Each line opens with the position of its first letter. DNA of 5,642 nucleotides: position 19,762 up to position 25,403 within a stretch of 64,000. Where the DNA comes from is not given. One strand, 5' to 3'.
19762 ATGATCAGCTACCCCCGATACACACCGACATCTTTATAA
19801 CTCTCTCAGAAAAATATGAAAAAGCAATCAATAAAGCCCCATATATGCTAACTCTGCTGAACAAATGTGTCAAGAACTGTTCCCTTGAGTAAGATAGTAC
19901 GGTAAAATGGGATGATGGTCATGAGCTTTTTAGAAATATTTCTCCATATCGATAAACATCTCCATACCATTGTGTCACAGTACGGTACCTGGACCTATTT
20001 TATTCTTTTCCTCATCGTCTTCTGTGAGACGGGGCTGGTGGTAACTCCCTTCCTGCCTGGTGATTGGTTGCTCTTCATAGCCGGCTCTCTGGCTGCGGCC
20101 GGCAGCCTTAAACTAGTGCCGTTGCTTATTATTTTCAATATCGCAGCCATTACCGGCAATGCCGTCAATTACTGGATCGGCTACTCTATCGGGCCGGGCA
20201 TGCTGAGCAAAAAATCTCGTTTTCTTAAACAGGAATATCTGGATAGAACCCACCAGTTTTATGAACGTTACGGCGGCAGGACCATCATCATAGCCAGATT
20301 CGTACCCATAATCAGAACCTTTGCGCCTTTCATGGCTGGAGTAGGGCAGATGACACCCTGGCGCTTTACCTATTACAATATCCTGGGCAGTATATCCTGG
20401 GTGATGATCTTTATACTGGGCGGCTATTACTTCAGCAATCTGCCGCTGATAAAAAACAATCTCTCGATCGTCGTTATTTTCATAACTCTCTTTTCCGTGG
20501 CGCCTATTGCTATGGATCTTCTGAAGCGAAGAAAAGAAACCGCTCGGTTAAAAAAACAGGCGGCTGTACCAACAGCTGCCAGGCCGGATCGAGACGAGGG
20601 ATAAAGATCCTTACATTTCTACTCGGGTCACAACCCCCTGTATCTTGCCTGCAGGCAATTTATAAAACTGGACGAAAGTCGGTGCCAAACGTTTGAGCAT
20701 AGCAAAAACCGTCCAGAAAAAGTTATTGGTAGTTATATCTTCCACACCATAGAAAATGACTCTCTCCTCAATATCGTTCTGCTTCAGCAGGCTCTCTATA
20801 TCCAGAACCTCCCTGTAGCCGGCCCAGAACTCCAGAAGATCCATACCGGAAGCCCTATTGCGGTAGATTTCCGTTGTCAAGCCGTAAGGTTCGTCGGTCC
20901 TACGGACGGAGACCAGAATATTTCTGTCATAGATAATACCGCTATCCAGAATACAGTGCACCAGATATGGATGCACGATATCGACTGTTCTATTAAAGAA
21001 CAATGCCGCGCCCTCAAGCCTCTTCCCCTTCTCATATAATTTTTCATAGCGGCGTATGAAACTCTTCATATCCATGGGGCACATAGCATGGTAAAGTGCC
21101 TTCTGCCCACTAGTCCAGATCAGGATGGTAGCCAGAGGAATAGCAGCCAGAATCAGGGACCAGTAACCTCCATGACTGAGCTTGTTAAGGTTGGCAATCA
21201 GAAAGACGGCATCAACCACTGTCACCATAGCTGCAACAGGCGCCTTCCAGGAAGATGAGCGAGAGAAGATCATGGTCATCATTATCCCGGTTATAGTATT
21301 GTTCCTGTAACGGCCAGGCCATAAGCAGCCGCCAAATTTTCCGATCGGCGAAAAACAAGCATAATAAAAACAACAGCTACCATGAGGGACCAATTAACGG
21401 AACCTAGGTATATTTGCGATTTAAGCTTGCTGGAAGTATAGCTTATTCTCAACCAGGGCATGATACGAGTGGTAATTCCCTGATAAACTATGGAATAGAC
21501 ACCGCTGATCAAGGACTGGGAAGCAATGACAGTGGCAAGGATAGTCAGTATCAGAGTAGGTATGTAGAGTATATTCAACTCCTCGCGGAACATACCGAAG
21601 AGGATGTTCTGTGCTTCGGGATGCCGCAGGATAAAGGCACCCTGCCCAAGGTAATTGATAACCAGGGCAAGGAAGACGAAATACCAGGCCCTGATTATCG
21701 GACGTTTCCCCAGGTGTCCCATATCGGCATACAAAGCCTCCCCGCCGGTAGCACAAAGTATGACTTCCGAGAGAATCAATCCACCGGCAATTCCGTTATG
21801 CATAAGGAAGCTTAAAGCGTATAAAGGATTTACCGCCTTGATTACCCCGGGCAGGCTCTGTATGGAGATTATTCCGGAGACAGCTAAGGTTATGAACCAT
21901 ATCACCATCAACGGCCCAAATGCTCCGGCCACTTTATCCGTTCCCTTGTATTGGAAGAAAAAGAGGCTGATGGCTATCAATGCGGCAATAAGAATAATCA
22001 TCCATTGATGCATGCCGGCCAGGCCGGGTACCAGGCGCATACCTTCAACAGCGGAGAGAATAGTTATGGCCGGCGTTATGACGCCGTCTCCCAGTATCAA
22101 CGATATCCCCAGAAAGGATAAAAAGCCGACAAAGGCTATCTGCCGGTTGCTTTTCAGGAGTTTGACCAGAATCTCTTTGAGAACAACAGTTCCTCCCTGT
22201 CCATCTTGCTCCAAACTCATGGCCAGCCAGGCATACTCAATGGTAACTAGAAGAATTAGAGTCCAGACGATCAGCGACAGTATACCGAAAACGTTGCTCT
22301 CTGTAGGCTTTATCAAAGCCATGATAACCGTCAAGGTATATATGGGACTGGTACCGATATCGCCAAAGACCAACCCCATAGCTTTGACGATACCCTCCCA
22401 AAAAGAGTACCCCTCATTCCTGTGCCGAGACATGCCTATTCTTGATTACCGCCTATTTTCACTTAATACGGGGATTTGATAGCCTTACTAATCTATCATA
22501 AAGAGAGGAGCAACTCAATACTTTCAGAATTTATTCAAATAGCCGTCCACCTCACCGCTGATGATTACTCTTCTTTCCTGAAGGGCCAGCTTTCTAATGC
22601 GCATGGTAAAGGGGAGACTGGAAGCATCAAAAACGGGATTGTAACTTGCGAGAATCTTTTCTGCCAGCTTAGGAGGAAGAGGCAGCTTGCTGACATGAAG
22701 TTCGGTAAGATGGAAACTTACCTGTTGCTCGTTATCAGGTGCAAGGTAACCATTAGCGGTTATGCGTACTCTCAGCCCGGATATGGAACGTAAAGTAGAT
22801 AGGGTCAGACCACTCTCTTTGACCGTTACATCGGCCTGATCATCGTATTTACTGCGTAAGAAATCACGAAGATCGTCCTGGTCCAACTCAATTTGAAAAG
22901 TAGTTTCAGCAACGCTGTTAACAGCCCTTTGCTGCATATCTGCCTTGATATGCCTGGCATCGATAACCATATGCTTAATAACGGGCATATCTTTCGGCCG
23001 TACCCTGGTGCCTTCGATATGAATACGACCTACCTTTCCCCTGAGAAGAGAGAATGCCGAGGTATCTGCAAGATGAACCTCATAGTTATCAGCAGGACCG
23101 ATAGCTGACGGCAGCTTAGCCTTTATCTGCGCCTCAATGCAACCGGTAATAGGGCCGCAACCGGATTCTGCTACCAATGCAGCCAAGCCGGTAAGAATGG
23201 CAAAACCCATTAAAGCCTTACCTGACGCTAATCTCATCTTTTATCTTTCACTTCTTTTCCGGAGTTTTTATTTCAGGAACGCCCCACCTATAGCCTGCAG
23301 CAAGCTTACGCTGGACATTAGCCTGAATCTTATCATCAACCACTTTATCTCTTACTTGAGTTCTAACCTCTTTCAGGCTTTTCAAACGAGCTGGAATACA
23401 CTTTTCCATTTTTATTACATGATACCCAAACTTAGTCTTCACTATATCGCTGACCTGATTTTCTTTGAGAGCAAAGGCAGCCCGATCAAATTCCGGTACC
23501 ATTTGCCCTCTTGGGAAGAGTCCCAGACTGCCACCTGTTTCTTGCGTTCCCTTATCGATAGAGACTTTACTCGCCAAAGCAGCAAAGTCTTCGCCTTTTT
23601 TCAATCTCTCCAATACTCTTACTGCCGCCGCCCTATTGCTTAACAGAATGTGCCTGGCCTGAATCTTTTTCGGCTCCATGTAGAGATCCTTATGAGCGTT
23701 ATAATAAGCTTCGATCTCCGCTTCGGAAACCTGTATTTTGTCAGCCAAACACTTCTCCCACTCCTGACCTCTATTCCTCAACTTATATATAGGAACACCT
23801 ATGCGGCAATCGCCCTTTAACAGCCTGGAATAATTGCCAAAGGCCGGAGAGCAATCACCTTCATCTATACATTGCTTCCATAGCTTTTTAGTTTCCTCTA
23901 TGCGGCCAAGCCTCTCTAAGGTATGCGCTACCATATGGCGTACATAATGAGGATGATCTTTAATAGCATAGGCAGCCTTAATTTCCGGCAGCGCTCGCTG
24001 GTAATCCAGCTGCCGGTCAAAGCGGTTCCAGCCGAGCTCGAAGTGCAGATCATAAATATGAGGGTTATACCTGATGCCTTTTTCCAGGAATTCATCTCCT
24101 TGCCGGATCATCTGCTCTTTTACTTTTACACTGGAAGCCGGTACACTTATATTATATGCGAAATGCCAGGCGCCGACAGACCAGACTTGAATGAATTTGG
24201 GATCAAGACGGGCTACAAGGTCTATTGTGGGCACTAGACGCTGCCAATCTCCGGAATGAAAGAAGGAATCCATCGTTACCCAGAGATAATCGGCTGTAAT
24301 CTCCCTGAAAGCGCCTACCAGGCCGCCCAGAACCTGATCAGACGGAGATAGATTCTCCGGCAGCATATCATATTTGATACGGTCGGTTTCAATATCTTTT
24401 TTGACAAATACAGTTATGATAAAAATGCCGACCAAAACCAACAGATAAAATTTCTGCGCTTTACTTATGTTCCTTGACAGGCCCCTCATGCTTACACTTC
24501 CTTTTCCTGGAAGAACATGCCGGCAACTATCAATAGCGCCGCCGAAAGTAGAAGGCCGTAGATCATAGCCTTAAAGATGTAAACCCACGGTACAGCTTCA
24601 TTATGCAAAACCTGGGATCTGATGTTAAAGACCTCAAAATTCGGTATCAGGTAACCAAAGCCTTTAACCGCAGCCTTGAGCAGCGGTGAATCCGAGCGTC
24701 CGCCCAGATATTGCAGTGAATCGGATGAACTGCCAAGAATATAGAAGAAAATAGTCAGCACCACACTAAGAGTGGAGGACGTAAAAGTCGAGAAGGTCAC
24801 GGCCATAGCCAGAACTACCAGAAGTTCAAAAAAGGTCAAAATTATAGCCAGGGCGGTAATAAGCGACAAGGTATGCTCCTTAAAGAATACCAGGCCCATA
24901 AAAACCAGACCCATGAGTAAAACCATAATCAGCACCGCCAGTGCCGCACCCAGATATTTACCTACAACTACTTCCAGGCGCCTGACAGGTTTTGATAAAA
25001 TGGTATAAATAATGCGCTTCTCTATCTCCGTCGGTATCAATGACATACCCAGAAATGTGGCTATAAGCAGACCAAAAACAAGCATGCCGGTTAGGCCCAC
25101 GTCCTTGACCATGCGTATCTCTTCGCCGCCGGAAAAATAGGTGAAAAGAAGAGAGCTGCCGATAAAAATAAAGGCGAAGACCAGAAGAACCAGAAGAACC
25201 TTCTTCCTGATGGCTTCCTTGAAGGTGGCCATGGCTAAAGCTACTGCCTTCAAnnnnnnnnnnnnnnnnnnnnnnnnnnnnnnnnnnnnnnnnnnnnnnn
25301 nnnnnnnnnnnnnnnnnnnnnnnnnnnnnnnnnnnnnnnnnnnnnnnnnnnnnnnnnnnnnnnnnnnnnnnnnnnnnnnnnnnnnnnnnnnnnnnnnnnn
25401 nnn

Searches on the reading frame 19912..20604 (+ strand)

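Call 7: search_protein_families(library=pfam, proteins=[window:19912-20604:+])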
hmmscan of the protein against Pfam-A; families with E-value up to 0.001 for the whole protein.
window:19912-20604:+ (230 aa): 1 family
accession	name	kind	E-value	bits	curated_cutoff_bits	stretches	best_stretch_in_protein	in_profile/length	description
PF09335.16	VTT_dom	-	5.1e-20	72.6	33.9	1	48-172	1-122/123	VTT domain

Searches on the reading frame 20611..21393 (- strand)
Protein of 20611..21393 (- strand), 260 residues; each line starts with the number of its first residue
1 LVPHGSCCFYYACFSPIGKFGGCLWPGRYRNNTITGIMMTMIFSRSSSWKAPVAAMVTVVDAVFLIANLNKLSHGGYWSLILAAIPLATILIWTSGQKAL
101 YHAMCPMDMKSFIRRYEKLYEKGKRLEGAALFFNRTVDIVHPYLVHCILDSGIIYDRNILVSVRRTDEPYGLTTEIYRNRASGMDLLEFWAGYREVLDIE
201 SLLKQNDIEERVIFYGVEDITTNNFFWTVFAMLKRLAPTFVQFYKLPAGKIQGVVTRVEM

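Call 7: search_protein_families(library=pfam, proteins=[window:20611-21393:-])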
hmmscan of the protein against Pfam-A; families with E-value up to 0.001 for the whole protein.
window:20611-21393:- (260 aa): 2 families
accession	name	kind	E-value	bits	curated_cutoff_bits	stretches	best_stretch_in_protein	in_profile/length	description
PF22776.1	K_trans_C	-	6.4e-20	71.9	24.8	1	128-260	2-151/151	K+ potassium transporter C-terminal domain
PF02705.21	K_trans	-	8.1e-13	48.1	24.8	1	33-106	366-443/454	K+ potassium transporter integral membrane domain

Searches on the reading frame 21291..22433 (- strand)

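Call 7: search_protein_families(library=pfam, proteins=[window:21291-22433:-])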
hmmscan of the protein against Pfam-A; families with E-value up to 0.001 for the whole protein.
window:21291-22433:- (380 aa): 1 family
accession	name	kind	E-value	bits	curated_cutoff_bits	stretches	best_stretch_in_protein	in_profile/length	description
PF02705.21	K_trans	-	4e-133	444.6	24.8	1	15-379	2-365/454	K+ potassium transporter integral membrane domain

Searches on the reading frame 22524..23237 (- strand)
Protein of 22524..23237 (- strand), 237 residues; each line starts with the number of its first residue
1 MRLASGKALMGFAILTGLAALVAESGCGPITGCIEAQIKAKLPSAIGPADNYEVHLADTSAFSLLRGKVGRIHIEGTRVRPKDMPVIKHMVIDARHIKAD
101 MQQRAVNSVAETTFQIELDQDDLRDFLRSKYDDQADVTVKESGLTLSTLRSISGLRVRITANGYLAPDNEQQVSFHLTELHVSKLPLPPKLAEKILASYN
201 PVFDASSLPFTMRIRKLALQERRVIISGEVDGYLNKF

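Call 55: search_protein_families(library=pfam, proteins=[window:22524-23237:-])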
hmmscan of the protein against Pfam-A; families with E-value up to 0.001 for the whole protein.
window:22524-23237:- (237 aa): 1 family
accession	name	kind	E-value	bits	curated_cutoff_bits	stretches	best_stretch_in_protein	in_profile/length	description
PF11209.13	LmeA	-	2.6e-15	57.5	27.3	1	33-229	9-217/217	LmeA-like phospholipid-binding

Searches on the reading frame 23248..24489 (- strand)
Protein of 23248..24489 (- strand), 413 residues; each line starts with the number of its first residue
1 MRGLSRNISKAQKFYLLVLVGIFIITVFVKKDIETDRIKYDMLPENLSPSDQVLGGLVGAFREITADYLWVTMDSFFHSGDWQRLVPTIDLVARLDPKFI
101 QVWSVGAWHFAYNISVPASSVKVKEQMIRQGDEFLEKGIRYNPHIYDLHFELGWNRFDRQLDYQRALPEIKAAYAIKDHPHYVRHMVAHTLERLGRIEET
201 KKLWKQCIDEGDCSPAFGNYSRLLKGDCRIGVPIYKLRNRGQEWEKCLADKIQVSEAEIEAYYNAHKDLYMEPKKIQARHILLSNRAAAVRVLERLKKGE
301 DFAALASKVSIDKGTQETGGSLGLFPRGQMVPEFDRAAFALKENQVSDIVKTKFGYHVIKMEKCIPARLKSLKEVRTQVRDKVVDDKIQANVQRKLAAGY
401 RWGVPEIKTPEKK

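Call 55: search_protein_families(library=pfam, proteins=[window:23248-24489:-])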
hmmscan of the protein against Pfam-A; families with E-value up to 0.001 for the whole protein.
window:23248-24489:- (413 aa): 3 families
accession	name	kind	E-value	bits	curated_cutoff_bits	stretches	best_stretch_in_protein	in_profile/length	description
PF13616.12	Rotamase_3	-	2.2e-25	89.9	22.5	1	272-361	12-112/116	PPIC-type PPIASE domain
PF00639.27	Rotamase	-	1.7e-22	80.6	21.7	1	287-362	20-96/97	PPIC-type PPIASE domain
PF13145.12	Rotamase_2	-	6.2e-22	79.1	27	1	254-376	1-120/121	PPIC-type PPIASE domain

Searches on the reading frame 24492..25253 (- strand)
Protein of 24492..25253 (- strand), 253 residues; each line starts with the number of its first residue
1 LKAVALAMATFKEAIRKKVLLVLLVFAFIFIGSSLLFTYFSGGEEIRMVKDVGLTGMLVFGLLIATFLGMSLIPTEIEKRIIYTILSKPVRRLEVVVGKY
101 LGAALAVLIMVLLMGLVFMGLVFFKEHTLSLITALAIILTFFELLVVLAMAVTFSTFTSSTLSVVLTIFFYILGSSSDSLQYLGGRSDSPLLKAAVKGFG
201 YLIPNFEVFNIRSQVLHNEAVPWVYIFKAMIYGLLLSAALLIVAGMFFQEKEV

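Call 55: search_protein_families(library=pfam, proteins=[window:24492-25253:-])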
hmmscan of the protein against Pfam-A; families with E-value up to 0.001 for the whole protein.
window:24492-25253:- (253 aa): 5 families
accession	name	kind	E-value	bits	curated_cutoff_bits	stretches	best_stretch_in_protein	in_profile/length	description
PF12679.13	ABC2_membrane_2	-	1.9e-08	34.4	27.2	1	6-252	3-282/283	ABC-2 family transporter protein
PF12698.13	ABC2_membrane_3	-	4.6e-08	33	31.6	1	56-244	166-345/347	ABC-2 family transporter protein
PF01061.29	ABC2_membrane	-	1e-05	25.6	26.9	1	5-174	5-177/211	ABC-2 type transporter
PF12730.13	ABC2_membrane_4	-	0.00012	22.6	27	1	16-174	11-179/179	ABC-2 family transporter protein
PF13346.12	ABC2_membrane_5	-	0.00059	19.9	25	1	57-175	39-159/205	ABC-2 family transporter protein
